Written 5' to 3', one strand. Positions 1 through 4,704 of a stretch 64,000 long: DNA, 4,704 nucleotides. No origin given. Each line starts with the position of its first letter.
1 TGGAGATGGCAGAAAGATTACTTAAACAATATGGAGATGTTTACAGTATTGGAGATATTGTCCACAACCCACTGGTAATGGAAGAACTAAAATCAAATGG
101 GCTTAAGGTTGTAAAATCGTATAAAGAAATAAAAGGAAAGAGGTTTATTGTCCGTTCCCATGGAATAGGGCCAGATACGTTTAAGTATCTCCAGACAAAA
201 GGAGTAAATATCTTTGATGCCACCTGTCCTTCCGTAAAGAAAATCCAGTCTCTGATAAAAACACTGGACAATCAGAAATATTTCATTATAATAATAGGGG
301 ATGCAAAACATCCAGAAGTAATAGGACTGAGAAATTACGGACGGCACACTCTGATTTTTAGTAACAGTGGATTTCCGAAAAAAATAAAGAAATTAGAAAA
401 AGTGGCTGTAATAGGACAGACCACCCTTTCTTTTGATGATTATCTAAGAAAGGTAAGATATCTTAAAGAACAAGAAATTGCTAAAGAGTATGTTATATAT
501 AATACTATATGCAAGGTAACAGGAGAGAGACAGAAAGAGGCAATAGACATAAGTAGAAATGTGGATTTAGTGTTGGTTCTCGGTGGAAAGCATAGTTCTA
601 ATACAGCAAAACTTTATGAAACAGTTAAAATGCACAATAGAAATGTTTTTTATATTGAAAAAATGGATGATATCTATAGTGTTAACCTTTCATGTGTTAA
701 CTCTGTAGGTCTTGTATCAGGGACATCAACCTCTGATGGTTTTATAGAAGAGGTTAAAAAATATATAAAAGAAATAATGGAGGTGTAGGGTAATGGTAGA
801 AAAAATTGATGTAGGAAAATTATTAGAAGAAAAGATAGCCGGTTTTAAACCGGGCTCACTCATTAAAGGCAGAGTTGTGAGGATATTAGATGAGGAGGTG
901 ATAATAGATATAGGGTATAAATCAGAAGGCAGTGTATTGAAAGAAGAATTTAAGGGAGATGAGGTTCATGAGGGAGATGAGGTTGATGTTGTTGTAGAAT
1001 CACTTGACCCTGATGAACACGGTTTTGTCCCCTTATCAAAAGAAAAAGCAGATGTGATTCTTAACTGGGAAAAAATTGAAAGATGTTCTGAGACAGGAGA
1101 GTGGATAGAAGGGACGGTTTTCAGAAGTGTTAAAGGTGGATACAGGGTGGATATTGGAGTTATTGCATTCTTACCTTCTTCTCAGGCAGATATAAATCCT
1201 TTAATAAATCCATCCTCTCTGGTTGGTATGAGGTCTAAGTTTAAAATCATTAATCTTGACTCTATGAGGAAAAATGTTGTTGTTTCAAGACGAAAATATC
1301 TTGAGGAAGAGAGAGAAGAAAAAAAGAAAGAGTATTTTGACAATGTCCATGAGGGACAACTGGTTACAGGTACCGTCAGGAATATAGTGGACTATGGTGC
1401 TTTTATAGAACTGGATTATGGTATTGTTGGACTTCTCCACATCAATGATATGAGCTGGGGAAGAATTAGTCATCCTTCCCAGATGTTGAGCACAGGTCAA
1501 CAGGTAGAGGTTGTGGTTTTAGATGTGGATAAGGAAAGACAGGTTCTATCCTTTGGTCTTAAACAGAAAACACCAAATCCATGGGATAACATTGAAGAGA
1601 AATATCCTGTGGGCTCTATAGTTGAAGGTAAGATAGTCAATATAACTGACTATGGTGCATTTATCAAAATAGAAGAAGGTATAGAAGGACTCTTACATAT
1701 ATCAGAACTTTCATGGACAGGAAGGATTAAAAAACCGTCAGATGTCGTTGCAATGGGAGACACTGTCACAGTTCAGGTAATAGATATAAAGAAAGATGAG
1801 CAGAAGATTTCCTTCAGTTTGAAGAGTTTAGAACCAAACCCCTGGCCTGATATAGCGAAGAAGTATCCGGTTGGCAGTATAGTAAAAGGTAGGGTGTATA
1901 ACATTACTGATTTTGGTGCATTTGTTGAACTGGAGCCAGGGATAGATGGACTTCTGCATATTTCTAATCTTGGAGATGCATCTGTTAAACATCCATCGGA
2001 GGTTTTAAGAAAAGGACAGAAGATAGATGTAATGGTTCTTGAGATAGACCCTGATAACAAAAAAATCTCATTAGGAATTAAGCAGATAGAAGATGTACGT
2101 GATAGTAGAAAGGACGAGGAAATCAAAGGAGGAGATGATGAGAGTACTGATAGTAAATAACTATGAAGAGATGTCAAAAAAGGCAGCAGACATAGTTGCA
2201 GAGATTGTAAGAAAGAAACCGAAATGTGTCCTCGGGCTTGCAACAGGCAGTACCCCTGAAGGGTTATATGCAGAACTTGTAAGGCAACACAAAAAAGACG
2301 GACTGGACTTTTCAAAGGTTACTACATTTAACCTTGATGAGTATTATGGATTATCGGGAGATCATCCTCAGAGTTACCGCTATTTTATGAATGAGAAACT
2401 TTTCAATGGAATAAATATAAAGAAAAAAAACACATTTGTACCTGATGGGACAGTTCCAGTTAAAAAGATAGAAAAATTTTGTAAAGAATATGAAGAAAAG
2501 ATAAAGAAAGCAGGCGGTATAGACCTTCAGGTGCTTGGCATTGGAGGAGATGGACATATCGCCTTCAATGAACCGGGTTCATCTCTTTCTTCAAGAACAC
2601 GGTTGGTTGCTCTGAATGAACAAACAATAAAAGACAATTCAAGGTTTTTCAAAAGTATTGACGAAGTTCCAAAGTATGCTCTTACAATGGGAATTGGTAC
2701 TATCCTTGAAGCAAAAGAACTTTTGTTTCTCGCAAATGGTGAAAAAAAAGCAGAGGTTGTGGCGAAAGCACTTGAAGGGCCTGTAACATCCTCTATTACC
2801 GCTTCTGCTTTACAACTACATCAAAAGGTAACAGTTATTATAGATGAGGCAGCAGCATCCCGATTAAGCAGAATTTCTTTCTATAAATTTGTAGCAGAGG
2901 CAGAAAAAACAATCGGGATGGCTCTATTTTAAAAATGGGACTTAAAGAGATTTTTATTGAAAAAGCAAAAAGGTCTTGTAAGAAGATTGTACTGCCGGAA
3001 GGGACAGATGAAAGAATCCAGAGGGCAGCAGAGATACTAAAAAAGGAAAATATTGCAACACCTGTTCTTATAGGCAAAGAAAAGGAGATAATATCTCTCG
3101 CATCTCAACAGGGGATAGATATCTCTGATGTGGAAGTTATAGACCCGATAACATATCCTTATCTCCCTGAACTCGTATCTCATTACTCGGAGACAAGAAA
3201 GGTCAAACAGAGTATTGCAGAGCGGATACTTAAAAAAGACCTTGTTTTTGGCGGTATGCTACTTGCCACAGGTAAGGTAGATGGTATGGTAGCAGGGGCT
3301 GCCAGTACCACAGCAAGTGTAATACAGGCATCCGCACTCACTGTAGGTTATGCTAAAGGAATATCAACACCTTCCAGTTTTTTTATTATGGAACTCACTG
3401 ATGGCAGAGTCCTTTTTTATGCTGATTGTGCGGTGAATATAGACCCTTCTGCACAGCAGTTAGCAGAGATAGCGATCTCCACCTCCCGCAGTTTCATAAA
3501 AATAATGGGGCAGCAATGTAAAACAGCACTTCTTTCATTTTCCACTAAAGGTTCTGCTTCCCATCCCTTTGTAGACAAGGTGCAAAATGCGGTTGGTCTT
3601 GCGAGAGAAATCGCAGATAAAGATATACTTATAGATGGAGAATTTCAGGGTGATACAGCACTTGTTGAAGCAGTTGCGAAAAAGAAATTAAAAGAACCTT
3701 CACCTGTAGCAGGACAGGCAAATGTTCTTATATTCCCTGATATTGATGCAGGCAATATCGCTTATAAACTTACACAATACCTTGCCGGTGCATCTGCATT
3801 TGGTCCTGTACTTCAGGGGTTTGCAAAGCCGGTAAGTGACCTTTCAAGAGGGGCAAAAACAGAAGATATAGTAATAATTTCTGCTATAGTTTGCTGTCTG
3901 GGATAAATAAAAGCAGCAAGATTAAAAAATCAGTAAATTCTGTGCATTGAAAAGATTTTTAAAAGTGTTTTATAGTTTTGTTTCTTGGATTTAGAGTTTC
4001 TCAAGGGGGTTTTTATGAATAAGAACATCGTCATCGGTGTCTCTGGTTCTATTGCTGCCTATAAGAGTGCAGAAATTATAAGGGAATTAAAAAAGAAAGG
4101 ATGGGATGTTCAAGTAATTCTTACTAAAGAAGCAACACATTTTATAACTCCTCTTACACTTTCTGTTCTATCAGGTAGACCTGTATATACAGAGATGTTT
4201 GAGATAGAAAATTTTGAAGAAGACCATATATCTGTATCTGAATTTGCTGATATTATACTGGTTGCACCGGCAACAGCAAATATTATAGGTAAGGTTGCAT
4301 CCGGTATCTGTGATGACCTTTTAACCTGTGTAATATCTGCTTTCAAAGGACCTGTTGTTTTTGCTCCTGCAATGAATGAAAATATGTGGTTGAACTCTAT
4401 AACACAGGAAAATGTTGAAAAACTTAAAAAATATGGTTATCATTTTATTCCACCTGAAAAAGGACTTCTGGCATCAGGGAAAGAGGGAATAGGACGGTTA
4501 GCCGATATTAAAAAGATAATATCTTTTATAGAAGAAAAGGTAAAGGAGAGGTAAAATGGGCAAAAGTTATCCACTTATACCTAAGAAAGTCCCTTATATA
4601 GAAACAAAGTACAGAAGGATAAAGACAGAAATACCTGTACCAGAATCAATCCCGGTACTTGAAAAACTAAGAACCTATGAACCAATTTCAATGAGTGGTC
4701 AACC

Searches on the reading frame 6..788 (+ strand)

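Call 39: search_protein_families(library=pfam, proteins=[window:6-788:+], max_evalue=0.0001)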
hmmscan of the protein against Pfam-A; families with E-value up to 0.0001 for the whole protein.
window:6-788:+ (260 aa): 1 family
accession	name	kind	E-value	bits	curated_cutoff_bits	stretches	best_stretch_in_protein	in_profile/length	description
PF02401.23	LYTB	-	3.7e-69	233.4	24.5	1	1-255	19-267/267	LytB protein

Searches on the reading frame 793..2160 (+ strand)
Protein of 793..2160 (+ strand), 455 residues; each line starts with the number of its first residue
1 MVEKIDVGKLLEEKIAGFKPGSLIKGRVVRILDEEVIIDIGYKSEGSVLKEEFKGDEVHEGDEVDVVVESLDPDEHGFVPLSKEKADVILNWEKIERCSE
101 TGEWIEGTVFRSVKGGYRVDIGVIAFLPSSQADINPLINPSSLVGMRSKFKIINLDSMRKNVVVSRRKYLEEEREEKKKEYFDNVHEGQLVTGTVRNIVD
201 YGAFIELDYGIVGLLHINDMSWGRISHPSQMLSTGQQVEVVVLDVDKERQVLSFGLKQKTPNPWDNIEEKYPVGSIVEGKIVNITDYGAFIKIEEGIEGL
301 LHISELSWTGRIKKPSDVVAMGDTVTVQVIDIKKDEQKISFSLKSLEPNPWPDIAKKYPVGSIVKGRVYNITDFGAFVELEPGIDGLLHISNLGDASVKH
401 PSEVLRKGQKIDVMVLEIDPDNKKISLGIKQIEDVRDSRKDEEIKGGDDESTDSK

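Call 39: search_protein_families(library=pfam, proteins=[window:793-2160:+], max_evalue=0.0001)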
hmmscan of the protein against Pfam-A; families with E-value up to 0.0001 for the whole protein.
window:793-2160:+ (455 aa): 6 families
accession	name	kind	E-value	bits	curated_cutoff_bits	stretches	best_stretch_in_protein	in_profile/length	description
PF00575.29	S1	-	3.1e-77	255.4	22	5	271-344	2-74/74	S1 RNA binding domain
PF23459.1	S1_RRP5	-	1.8e-22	80.1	27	2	361-425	4-68/72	RRP5 S1 domain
PF21710.3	Spt6_S1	-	7.2e-14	52.3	27.5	0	270-344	13-87/91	Spt6, S1/OB domain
PF13509.12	S1_2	-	2.3e-08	34.4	21.8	0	273-307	1-35/61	S1 domain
PF17092.11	PCB_OB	-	4e-06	28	27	0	266-331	24-99/111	Penicillin-binding protein OB-like domain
PF18614.7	RNase_II_C_S1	-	1.8e-05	25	26.6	0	231-254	33-56/59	RNase II-type exonuclease C-terminal S1 domain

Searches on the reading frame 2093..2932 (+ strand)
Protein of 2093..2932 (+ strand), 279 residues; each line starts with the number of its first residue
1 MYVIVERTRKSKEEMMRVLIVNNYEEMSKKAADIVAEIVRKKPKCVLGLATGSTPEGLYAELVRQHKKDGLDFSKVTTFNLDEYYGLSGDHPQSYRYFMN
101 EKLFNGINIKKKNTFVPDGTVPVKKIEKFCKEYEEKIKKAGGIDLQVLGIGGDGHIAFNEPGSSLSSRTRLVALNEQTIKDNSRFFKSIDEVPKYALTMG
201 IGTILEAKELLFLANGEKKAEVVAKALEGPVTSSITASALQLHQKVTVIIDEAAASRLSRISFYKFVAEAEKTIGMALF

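Call 30: search_protein_families(library=ncbifam, proteins=[window:2093-2932:+], max_evalue=0.001)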
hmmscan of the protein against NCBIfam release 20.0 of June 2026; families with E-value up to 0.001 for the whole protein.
window:2093-2932:+ (279 aa): 8 families
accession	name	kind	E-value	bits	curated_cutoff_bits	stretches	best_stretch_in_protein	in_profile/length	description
NF001684.0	PRK00443.1-4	subfamily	2.5e-104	348.4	326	1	16-269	1-252/260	glucosamine-6-phosphate deaminase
TIGR00502.1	nagB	equivalog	2.3e-98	328.7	236.9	1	16-264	1-253/259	glucosamine-6-phosphate deaminase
NF002557.0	PRK02122.1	subfamily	2e-94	317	384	1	6-267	19-284/653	glucosamine-6-phosphate deaminase-like protein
NF001682.0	PRK00443.1-1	equivalog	7.5e-64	215.6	528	1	16-259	1-235/262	glucosamine-6-phosphate deaminase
NF001685.0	PRK00443.1-5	equivalog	9.4e-62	208.7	513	1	16-269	1-257/266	glucosamine-6-phosphate deaminase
NF007291.0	PRK09762.1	equivalog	1.3e-48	165.6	271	1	15-252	3-235/236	galactosamine-6-phosphate isomerase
NF009022.0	PRK12358.1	equivalog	2.7e-44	151.5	247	1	16-259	1-238/239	glucosamine-6-phosphate deaminase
TIGR01198.1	pgl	equivalog_domain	4.4e-25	88.6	124.45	1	27-257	12-233/234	6-phosphogluconolactonase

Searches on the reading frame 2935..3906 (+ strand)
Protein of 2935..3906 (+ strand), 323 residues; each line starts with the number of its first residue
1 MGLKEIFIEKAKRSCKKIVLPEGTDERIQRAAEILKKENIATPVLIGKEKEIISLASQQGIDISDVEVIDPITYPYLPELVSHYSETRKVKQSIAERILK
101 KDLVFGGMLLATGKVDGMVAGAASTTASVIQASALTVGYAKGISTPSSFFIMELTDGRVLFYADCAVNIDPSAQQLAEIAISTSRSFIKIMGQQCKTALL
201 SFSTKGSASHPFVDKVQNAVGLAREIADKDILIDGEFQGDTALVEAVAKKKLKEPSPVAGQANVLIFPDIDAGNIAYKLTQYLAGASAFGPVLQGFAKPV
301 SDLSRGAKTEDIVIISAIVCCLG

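Call 30: search_protein_families(library=ncbifam, proteins=[window:2935-3906:+], max_evalue=0.001)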
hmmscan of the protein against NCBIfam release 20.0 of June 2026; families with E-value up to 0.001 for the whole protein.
window:2935-3906:+ (323 aa): 11 families
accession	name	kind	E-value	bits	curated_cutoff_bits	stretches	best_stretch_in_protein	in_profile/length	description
NF007233.1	PRK09653.1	subfamily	5.1e-102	341.7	310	1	6-320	4-316/319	phosphotransacetylase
NF004167.0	PRK05632.1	equivalog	2.3e-95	320.7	418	1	7-318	389-698/708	phosphate acetyltransferase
TIGR00651.1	pta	equivalog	1.5e-93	313.6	311.2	1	18-319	1-303/304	phosphate acetyltransferase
NF009501.0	PRK12861.1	subfamily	2.4e-46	158.2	1178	1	15-319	448-756/764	NADP-dependent malic enzyme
TIGR02706.1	P_butyryltrans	equivalog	8.2e-23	81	410.5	1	4-311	2-282/294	phosphate butyryltransferase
NF004472.0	PRK05805.1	subfamily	1.7e-22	79.9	399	2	109-312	86-287/302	phosphate butyryltransferase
NF008852.0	PRK11890.1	subfamily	7.7e-22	77.8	413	2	147-319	128-298/315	phosphate acetyltransferase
NF006045.0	PRK08190.1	subfamily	7.2e-19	67.9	282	1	147-319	282-452/467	bifunctional enoyl-CoA hydratase/phosphate acetyltransferase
NF005837.0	PRK07742.1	equivalog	5.1e-17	62.1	409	1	3-314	3-288/299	phosphate butyryltransferase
TIGR02709.1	branched_ptb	equivalog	6.4e-12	45.7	475.15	1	146-311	99-260/271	branched-chain phosphotransacylase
TIGR03270.1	methan_mark_4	hypoth_equivalog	0.00063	19.2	190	0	110-310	14-195/204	methanogenesis marker protein Mmp4/MtxX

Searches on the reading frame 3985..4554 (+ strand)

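Call 39: search_protein_families(library=pfam, proteins=[window:3985-4554:+], max_evalue=0.0001)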
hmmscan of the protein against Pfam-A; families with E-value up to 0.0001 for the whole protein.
window:3985-4554:+ (189 aa): 1 family
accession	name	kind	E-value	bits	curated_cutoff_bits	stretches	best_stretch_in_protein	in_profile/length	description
PF02441.25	Flavoprotein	-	1e-34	119.9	22.7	1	13-184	1-160/162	Flavoprotein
